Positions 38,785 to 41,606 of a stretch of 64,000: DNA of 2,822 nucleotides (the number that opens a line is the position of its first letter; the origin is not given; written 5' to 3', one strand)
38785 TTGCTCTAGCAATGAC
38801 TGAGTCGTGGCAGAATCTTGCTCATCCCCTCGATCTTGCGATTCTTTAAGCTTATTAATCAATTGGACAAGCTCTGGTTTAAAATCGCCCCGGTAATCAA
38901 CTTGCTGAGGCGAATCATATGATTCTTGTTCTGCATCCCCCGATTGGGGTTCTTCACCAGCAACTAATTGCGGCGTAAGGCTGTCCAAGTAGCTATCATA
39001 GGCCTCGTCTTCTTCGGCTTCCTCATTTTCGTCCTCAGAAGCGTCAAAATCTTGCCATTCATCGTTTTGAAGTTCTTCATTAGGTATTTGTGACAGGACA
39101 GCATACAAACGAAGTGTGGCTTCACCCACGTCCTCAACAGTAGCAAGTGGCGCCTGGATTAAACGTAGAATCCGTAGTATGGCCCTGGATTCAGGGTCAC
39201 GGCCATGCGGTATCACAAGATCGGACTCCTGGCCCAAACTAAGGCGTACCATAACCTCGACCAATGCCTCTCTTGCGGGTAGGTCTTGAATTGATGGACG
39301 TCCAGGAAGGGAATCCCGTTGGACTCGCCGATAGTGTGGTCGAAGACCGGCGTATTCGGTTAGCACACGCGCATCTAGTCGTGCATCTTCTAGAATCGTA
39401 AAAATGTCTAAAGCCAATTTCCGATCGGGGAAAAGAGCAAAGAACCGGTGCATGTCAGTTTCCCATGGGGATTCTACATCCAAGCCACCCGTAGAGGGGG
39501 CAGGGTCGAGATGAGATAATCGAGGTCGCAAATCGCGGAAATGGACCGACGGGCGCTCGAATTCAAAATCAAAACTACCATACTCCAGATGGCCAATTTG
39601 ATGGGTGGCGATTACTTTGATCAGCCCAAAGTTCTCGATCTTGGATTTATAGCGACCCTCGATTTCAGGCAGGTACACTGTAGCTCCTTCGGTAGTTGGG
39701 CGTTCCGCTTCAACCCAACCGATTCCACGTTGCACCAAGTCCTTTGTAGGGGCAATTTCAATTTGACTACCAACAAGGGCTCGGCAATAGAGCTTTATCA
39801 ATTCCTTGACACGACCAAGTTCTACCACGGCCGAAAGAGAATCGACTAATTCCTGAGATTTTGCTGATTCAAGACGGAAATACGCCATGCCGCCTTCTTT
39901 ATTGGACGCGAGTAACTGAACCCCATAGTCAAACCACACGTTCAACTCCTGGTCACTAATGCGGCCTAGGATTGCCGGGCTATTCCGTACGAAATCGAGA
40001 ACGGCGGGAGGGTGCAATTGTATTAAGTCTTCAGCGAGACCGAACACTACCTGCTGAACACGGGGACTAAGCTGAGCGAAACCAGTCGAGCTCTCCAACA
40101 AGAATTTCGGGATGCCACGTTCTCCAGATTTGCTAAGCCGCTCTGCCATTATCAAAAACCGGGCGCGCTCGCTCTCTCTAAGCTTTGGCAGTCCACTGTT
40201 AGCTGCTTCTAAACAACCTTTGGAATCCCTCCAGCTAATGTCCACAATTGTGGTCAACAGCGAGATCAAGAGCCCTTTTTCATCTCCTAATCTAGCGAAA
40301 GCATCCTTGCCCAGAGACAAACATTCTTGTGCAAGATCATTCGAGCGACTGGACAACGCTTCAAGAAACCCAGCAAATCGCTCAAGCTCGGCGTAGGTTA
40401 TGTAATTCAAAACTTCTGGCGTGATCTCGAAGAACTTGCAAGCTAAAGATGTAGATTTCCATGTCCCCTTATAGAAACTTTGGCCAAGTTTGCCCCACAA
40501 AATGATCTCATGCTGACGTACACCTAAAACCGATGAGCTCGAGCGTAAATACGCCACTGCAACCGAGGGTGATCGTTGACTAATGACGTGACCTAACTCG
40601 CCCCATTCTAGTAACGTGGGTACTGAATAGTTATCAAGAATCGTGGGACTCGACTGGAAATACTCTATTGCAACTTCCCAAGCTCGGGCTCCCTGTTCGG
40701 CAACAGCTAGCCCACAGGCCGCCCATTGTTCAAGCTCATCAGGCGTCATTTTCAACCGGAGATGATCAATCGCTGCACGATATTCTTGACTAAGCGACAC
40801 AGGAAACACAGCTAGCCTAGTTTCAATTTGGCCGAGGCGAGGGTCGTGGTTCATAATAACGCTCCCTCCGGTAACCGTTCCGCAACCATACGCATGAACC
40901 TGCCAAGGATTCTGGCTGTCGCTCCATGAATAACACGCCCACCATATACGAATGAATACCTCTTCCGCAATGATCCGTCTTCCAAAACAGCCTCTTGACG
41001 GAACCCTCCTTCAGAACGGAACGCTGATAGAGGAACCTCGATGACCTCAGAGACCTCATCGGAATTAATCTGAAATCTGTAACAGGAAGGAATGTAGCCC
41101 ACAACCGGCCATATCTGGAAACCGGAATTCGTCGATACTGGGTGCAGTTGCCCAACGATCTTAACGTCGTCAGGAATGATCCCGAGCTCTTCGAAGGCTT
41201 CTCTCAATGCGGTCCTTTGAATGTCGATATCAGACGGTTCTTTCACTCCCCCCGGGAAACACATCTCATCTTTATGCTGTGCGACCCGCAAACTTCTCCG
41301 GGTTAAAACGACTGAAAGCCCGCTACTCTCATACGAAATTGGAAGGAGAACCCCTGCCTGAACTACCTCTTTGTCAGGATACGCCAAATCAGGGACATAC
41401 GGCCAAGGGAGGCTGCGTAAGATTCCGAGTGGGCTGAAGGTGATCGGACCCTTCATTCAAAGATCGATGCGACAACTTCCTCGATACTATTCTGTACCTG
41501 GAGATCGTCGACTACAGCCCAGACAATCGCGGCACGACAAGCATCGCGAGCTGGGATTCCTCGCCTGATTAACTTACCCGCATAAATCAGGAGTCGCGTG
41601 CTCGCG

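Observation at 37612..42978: Translationally coupled operon coaE / CbbQ-NorQ AAA+ / CoA-pyrophosphatase Nudix / 1080-aa VWA protein, with no recognisable client gene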

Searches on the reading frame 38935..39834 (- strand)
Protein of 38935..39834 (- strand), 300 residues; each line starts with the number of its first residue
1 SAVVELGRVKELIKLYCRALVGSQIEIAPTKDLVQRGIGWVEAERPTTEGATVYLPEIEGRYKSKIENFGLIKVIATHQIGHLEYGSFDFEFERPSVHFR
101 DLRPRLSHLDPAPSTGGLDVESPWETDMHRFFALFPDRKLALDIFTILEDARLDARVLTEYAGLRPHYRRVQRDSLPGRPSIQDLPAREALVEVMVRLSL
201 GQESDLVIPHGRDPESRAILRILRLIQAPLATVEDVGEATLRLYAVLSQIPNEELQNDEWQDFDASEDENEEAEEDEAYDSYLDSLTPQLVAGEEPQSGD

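Call 45: search_protein_families(library=pfam, proteins=[window:38935-39834:-], max_evalue=1)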
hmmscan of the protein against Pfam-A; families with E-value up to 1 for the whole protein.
window:38935-39834:- (300 aa): 0 families

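Call 88: predict_structure(alignment_id=A3)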
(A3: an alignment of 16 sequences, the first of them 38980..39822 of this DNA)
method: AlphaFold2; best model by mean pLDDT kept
length: 281 residues; sequences in the alignment: 16
mean_pLDDT: 75.9   pTM: 0.76
mean pLDDT of the five models: 75.9, 75.5, 74.7, 74.2, 71.9
residues with pLDDT >= 90: 74; 70-90: 115; 50-70: 60; < 50: 32
segments of 3 or more residues with pLDDT < 50: 33-42, 107-120, 266-271
pLDDT, mean of each block of 10 residues (from residue 1): 59 60 57 44 51 67 79 73 82 85 56 39 82 89 92 87 89 90 94 92 91 90 91 93 91 91 58 55 58
secondary structure, 60 per line:
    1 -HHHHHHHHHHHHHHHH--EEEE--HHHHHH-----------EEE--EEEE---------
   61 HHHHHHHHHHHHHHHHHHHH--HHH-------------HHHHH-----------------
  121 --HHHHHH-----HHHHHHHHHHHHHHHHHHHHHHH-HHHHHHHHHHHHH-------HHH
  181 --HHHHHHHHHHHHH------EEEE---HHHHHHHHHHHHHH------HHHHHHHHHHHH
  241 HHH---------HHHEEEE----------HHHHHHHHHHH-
elements in order: H2-17 E20-23 H26-31 E43-45 E48-51 H61-80 H99-103 H123-128 H134-156 H158-170 H183-195 E202-205 H209-222 H229-243 E256-259 H270-280

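Call 90: fold_search(model_id=the predicted structure, library=pdb)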
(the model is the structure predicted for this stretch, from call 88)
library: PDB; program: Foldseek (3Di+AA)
matches with E <= 10: 49; with E <= 0.001: 0
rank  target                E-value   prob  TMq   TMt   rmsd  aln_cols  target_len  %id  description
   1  5wa4_F                1.0e+00  0.04  0.13  0.12  18.6       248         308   14  Pyridine synthase, TbtD, from thiomuracin biosynthesis bound to an N-terminal leader peptide fragment (released 2017-11-22)
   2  6y06_MODEL_1_A        1.2e+00  0.11  0.15  0.30  10.8       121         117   16  Moevan: a designed granulopoietic protein by topological rescaffolding (released 2020-03-18)
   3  5y5x_N                1.4e+00  0.03  0.13  0.06  27.6       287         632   13  V/A-type ATPase/synthase from Thermus thermophilus, rotational state 1 (released 2018-01-17)
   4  3cuc_A                1.9e+00  0.02  0.13  0.13  19.4       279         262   15  CRYSTAL STRUCTURE OF A FIC DOMAIN CONTAINING SIGNALING PROTEIN (BT_2513) FROM BACTEROIDES THETAIOTAOMICRON VPI-5482 AT (released 2008-04-29)
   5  3l1n                  2.1e+00  0.04  0.15  0.22  22.3       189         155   12  Crystal structure of Mp1p ligand binding domain 2 complexd with palmitic acid (released 2010-01-05)
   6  7btb_b                2.3e+00  0.06  0.12  0.07  14.4       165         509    8  Cryo-EM structure of pre-60S ribosome from Saccharomyces cerevisiae rpl4delta63-87 strain at 3.22 Angstroms resolution (released 2020-10-28)
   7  3zdr                  2.5e+00  0.06  0.16  0.12  11.8       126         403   16  Structure of the Alcohol dehydrogenase (ADH) domain of a bifunctional ADHE dehydrogenase from Geobacillus thermoglucosid (released 2013-10-02)
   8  8etg_b                2.8e+00  0.06  0.13  0.10  15.6       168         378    8  Fkbp39 associated 60S nascent ribosome State 3 (released 2022-11-30)
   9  4g84_A                2.8e+00  0.01  0.12  0.09  19.0       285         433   12  Crystal structure of human HisRS (released 2012-09-26)
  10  8ver_F                3.3e+00  0.01  0.12  0.12  34.4       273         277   11  Structure of YicC endoribonuclease (released 2024-09-04)
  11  7xyo_A                3.6e+00  0.05  0.22  0.14  16.8       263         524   12  Crystal Structure of a M61 aminopeptidase family member from Myxococcus fulvus (released 2023-06-07)
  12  8vuj_D                3.6e+00  0.03  0.09  0.04  20.1       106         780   20  Human GluN1-2A with Fab 003-102 (released 2024-09-11)
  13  4pgw                  4.0e+00  0.02  0.14  0.17  16.0       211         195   12  Crystal structure of YetJ from Bacillus Subtilis at pH 6 by Pt-SAD (released 2014-06-04)
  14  7vqx_R                4.3e+00  0.02  0.10  0.08  20.7       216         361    9  Cryo-EM structure of human vasoactive intestinal polypeptide receptor 2 (VIP2R) in complex with PACAP27 and Gs (released 2022-05-18)
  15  1nog                  4.5e+00  0.02  0.10  0.16  16.6       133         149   20  Crystal Structure of Conserved Protein 0546 from Thermoplasma Acidophilum (released 2003-07-29)
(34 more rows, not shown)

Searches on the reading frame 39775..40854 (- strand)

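Call 45: search_protein_families(library=pfam, proteins=[window:39775-40854:-], max_evalue=1)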
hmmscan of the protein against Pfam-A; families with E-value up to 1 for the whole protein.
window:39775-40854:- (360 aa): 1 family
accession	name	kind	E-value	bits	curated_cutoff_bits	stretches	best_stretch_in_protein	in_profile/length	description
PF01241.23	PSI_PSAK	-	0.085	13.3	23.2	1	68-92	34-58/70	Photosystem I psaG / psaK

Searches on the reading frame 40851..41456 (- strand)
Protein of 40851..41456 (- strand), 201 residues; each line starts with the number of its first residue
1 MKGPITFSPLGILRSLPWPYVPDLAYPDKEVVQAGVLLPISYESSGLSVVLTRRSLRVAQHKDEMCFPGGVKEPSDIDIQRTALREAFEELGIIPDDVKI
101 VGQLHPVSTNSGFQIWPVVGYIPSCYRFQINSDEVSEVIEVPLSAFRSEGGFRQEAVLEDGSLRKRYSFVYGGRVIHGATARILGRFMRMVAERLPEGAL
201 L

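Call 3: search_protein_families(library=pfam, proteins=[window:40851-41456:-], max_evalue=0.01)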
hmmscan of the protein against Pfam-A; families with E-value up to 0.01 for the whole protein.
window:40851-41456:- (201 aa): 1 family
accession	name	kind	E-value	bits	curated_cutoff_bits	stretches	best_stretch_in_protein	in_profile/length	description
PF00293.34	NUDIX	-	8.1e-12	45.7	21.1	1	46-122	16-92/134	NUDIX domain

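Call 4: search_protein_families(library=ncbifam, proteins=[window:40851-41456:-], max_evalue=0.01)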
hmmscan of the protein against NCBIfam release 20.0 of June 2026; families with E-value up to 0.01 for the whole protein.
window:40851-41456:- (201 aa): 1 family
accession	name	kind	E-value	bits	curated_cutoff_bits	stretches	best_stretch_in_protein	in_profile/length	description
NF007980.0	PRK10707.1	equivalog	3.3e-33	114.9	134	1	29-191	27-188/192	CoA pyrophosphatase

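Call 17: search_solved_structures(query=window:40851-41456:-, max_evalue=0.001, show_alignments=2)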
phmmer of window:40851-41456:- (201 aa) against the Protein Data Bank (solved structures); distinct sequences matched with E-value up to 0.001: 5.
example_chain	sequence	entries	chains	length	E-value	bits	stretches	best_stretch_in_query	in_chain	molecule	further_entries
9nxm_A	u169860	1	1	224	2.9e-18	69.6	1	44-197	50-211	Nudix hydrolase 11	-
5qgg_A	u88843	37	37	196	5.3e-18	68.8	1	35-161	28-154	Peroxisomal coenzyme A diphosphatase NUDT7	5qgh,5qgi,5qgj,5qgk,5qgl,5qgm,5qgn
9rtp_A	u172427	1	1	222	7.4e-18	68.3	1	35-160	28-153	Peroxisomal coenzyme A diphosphatase NUDT7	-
5t3p_A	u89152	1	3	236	8.3e-18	68.1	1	34-159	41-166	Peroxisomal coenzyme A diphosphatase NUDT7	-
1nqy_A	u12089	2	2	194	1.4e-16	64.1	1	33-187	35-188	CoA pyrophosphatase (MutT/nudix family protein)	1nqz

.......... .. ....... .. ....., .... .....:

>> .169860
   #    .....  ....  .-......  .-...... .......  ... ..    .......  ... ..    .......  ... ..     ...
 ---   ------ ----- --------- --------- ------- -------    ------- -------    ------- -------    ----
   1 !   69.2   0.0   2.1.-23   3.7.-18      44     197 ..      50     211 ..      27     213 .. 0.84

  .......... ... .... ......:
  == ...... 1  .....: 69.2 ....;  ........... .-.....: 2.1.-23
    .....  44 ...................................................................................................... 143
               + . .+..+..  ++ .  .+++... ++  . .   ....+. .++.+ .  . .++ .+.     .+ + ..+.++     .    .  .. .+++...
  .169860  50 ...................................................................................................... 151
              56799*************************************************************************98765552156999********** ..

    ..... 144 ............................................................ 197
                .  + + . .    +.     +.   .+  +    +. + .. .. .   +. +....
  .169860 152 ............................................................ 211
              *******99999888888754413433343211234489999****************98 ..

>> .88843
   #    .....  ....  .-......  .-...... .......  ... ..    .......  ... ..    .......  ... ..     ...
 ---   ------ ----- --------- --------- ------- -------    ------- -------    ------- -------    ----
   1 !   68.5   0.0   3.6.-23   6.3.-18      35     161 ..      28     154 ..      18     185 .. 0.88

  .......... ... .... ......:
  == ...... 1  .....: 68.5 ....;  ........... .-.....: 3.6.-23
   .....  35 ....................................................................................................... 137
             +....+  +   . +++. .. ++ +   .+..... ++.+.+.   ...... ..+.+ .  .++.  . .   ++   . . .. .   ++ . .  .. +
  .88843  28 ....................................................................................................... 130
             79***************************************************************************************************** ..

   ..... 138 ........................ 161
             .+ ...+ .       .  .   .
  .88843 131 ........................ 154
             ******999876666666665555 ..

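Call 94: search_protein_families(library=padloc, proteins=[window:40851-41456:-], max_evalue=0.01)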
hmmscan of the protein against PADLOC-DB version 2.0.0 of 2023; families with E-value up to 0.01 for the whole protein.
window:40851-41456:- (201 aa): 0 families
